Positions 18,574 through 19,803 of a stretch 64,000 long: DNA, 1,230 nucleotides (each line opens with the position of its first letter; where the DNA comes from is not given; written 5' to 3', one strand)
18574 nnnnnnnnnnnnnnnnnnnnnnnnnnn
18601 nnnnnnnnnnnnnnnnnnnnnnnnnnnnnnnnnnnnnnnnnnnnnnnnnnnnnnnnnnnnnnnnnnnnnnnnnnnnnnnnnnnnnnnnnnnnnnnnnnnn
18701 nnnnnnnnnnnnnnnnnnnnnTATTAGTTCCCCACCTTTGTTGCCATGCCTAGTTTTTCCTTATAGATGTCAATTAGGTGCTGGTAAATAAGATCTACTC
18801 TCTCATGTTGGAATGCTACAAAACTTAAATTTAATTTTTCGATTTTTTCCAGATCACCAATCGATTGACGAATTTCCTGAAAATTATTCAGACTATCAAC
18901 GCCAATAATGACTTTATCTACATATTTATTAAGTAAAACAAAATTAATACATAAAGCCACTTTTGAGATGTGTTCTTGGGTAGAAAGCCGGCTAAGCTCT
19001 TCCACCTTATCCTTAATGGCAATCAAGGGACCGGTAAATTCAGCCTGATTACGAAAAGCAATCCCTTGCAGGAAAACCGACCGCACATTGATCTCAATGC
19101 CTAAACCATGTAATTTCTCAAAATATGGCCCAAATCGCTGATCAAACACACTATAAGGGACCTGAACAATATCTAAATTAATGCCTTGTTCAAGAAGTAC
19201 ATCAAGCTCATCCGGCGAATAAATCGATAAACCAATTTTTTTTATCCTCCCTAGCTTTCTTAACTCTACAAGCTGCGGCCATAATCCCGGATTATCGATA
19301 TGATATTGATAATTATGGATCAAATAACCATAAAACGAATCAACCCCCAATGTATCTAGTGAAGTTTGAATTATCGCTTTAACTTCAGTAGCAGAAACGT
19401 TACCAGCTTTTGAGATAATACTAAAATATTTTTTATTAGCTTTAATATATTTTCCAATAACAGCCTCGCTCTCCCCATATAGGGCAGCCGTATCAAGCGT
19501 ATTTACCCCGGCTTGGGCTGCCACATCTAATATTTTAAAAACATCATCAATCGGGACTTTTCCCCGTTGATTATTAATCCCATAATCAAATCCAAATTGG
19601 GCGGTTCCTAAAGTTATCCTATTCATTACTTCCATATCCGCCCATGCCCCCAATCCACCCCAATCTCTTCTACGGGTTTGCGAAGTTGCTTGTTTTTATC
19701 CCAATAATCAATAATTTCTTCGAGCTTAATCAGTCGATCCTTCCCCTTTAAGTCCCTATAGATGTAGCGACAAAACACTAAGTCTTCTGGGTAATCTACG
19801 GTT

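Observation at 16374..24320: Nonulosonic-acid pathway with two NeuB-family synthase paralogs and an unusual enzyme set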

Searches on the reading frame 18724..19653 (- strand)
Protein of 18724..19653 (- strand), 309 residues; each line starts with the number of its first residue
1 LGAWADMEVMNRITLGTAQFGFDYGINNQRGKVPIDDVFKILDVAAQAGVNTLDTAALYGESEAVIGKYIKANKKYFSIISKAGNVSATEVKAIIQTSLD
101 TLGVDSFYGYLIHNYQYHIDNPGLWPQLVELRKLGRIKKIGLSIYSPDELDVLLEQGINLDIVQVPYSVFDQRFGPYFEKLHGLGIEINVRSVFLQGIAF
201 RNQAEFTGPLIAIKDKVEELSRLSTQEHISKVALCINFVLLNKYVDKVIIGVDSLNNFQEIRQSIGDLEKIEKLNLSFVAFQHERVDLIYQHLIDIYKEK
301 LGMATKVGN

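Call 3: search_protein_families(library=pfam, proteins=[window:18724-19653:-])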
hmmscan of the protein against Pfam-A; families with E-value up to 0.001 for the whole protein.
window:18724-19653:- (309 aa): 1 family
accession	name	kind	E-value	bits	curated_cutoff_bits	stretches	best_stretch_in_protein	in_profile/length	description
PF00248.27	Aldo_ket_red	-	4.2e-32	111.8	24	1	12-264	1-273/291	Aldo/keto reductase family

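Call 4: search_protein_families(library=ncbifam, proteins=[window:18724-19653:-])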
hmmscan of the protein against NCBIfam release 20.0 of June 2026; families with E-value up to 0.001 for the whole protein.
window:18724-19653:- (309 aa): 4 families
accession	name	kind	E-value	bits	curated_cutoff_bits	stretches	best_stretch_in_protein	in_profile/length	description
NF011432.0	PRK14863.1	equivalog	6.8e-26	91.5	244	1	11-257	6-257/292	bifunctional regulator KidO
NF008598.0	PRK11565.1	equivalog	8.7e-11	41.4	425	1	35-165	27-161/275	2,5-didehydrogluconate reductase DkgA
NF049922.1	MethglyxlRedYdjG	equivalog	6.1e-10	38.6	550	1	85-173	108-198/326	NADH-dependent methylglyoxal reductase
TIGR01293.1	Kv_beta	subfamily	0.00016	20.8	365.4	0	36-73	31-70/319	voltage-dependent potassium channel subunit beta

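Call 36: search_solved_structures(query=window:18724-19653:-, max_evalue=1e-10)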
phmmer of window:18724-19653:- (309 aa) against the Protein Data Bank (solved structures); distinct sequences matched with E-value up to 1e-10: 0.

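Call 38: search_dna_similar(query=window:18724-19653:-, collection=phages, mode=protein, max_rows=15, max_evalue=0.00001)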
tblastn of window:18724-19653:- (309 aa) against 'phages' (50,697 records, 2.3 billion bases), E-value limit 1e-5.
No match.

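Call 52: search_dna_similar(query=window:18724-19653:-, collection=plasmids, mode=protein, max_rows=15, max_evalue=1e-15)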
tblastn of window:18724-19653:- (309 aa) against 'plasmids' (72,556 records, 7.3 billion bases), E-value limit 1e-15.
Records with a match: 12; places in all: 12; records where one place covers at least 80% of the query: 12.
Best place of each record, by identity: <60% 12.
By first word of the organism name: Bacillus 8; Priestia 2; Pseudosulfitobacter 1; Maritalea 1.
By predicted mobility (MOB-suite, as given by PLSDB): non-mobilizable 11; mobilizable 1.
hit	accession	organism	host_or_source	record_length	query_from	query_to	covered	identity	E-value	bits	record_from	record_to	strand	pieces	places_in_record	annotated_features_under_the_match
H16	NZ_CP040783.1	Bacillus thuringiensis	whole organism,soil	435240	4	260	83%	32.8%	2e-33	137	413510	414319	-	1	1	aldo/keto reductase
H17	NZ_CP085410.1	Bacillus thuringiensis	single cell,soil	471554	4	260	83%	32.8%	3e-33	136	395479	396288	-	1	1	aldo/keto reductase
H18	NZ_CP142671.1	Bacillus albus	cell culture,soil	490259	4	260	83%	32.5%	3e-33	136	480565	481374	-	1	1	aldo/keto reductase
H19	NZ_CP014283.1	Bacillus thuringiensis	cell culture,soil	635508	4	260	83%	32.5%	9e-33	135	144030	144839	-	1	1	aldo/keto reductase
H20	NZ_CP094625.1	Bacillus thuringiensis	whole organism,soil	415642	4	260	83%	32.5%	1e-32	134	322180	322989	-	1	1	aldo/keto reductase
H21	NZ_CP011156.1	Bacillus cereus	cell culture,vomit of food poisoning ...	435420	4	260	83%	32.5%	1e-32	134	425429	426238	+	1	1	aldo/keto reductase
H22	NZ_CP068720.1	Bacillus cereus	Angelica sinensis Dlies,single cell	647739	4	260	83%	32.5%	1e-32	134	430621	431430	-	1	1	aldo/keto reductase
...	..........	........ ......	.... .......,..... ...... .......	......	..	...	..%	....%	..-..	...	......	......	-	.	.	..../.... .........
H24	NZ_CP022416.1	Pseudosulfitobacter pseudonitzschiae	Skeletonema marinoi strain RO5AC,Cell ...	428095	6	287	91%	28.6%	3e-28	121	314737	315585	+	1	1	aldo/keto reductase | pseC: UDP-4-amino-4, 6-dideoxy-N-acetyl-beta-L-altrosamine transaminase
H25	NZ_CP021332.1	Maritalea myrionectae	pure culture,Lava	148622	13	261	81%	31.7%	2e-27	119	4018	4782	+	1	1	aldo/keto reductase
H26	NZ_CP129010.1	Priestia aryabhattai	mixed culture,sea water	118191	11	260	81%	30.6%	2e-28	122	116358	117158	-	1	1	aldo/keto reductase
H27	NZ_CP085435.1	Priestia megaterium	single cell,soil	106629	11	260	81%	30.6%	2e-28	122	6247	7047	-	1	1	aldo/keto reductase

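Call 53: get_annotated_region(hit=H16, flank=9000)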
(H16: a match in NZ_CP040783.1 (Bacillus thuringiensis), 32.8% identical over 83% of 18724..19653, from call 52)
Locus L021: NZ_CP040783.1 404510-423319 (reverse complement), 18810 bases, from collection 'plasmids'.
description: Bacillus thuringiensis strain HM-311 plasmid p1, complete sequence
organism: Bacillus thuringiensis (NCBI taxid 1428)
taxonomy: Bacteria; Bacillota; Bacilli; Bacillales; Bacillaceae; Bacillus; Bacillus thuringiensis
host: -; source: whole organism,soil; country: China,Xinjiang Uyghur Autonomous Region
typing (MOB-suite, as given by PLSDB): non-mobilizable; replicon rep_cluster_125; mating-pair formation MPF_T
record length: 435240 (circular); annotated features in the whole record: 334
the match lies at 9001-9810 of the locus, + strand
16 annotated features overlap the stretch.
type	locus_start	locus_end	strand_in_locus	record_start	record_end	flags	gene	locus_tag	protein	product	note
CDS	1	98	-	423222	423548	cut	-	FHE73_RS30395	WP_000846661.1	helix-turn-helix transcriptional regulator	-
CDS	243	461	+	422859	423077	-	-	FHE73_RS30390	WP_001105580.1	helix-turn-helix transcriptional regulator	-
CDS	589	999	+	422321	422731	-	-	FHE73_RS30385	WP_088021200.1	hypothetical protein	-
CDS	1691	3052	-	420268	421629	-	-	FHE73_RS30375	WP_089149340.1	YncE family protein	-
CDS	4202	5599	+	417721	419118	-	-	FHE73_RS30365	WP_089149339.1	CDP-glycerol glycerophosphotransferase family protein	-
CDS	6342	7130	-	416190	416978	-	-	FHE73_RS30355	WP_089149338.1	SDR family oxidoreductase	-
CDS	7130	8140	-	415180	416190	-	-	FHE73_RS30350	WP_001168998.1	N-acetylneuraminate synthase family protein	GO:0016051 - carbohydrate biosynthetic process [Evidence IEA]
CDS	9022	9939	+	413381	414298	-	-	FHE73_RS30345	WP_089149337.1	aldo/keto reductase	-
CDS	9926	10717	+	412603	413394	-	-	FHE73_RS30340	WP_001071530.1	SDR family oxidoreductase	-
CDS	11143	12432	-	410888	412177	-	-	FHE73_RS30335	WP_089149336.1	glycosyltransferase family 2 protein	-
CDS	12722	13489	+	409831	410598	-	-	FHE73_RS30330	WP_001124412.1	glycosyltransferase family 2 protein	-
CDS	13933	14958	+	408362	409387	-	-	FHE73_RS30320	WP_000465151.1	SDR family NAD(P)-dependent oxidoreductase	-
CDS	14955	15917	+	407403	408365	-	-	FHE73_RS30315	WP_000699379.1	NAD-dependent epimerase/dehydratase family protein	-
CDS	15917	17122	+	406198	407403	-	pseC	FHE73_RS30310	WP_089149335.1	UDP-4-amino-4, 6-dideoxy-N-acetyl-beta-L-altrosamine transaminase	-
CDS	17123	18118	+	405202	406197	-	-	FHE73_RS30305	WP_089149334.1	spore coat protein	-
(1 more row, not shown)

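Call 54: get_annotated_region(hit=H24, flank=9000)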
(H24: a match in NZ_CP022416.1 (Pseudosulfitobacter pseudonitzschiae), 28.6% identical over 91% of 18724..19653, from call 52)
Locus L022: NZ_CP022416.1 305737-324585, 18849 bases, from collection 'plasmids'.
description: Pseudosulfitobacter pseudonitzschiae strain SMR1 plasmid pSMR1-1, complete sequence
organism: Pseudosulfitobacter pseudonitzschiae (NCBI taxid 1402135)
taxonomy: Bacteria; Pseudomonadota; Alphaproteobacteria; Rhodobacterales; Roseobacteraceae; Pseudosulfitobacter; Pseudosulfitobacter pseudonitzschiae
host: -; source: Skeletonema marinoi strain RO5AC,Cell culture,Top-layer sediments; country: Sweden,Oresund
typing (MOB-suite, as given by PLSDB): mobilizable; relaxase MOBP
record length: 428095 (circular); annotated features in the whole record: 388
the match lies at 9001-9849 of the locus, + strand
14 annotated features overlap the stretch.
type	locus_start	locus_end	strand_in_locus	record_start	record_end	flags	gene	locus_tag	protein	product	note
CDS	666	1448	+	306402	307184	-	-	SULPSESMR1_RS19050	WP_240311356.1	metallophosphoesterase family protein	-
CDS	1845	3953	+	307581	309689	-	-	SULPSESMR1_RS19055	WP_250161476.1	polysaccharide biosynthesis tyrosine autokinase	GO:0045226 - extracellular polysaccharide biosynthetic process [Evidence IEA]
CDS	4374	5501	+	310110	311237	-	-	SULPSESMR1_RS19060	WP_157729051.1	glycosyltransferase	-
CDS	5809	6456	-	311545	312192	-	-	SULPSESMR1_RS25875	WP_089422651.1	transcription termination/antitermination NusG family protein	GO:0006354 - DNA-templated transcription elongation [Evidence IEA]; GO:0006355 - regulation of DNA-templated ...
CDS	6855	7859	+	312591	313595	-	pseB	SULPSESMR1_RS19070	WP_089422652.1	UDP-N-acetylglucosamine 4,6-dehydratase (inverting)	-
CDS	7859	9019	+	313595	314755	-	pseC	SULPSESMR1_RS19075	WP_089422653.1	UDP-4-amino-4, 6-dideoxy-N-acetyl-beta-L-altrosamine transaminase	-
CDS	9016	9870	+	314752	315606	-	-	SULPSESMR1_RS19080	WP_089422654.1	aldo/keto reductase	-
CDS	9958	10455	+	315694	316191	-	-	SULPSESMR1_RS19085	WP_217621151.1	GNAT family protein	-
CDS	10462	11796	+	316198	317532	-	-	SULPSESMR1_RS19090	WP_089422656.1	hypothetical protein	-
CDS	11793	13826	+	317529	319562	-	-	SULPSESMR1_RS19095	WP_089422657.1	aminotransferase class III-fold pyridoxal phosphate-dependent enzyme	-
CDS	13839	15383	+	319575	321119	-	pseG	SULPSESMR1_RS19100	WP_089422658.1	UDP-2,4-diacetamido-2,4, 6-trideoxy-beta-L-altropyranose hydrolase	-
CDS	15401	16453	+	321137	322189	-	pseI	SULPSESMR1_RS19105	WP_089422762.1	pseudaminic acid synthase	-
CDS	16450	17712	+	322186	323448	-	-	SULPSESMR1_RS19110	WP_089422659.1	oligosaccharide repeat unit polymerase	GO:0000271 - polysaccharide biosynthetic process [Evidence IEA]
CDS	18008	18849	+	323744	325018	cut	-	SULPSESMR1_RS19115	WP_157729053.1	hypothetical protein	-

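Call 86: search_protein_representatives(protein=window:18724-19653:-)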
Query: 309 residues. Proteins with E-value up to 0.001 (for the whole library): 10500; up to 1e-10: 7063; up to 1e-30: 1522. The best 150 are listed.
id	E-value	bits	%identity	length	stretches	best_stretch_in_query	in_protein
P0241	3.9e-81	289.2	51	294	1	10-274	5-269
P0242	4.6e-81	289.0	50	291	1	10-273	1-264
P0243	2.4e-75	270.3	50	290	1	10-263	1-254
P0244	3.4e-72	259.9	45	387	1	7-266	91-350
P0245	1.5e-70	254.5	48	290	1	11-278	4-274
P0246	3.3e-70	253.4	45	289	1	11-274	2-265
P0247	6.3e-66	239.3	42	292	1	10-290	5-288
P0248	8.4e-66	238.9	44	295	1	12-272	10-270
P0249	8.7e-66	238.9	46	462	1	10-269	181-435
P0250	9.7e-66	238.7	44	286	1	10-262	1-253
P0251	9.4e-65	235.5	43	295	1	11-287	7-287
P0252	1.3e-64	235.1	45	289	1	11-279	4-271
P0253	3.7e-64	233.5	43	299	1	11-275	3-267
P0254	1.3e-63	231.7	41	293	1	11-289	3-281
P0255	4.8e-63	229.9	43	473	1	7-270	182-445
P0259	7.7e-63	229.2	46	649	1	11-262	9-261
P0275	1.0e-59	218.9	43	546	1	15-260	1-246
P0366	6.0e-53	196.7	39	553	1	8-274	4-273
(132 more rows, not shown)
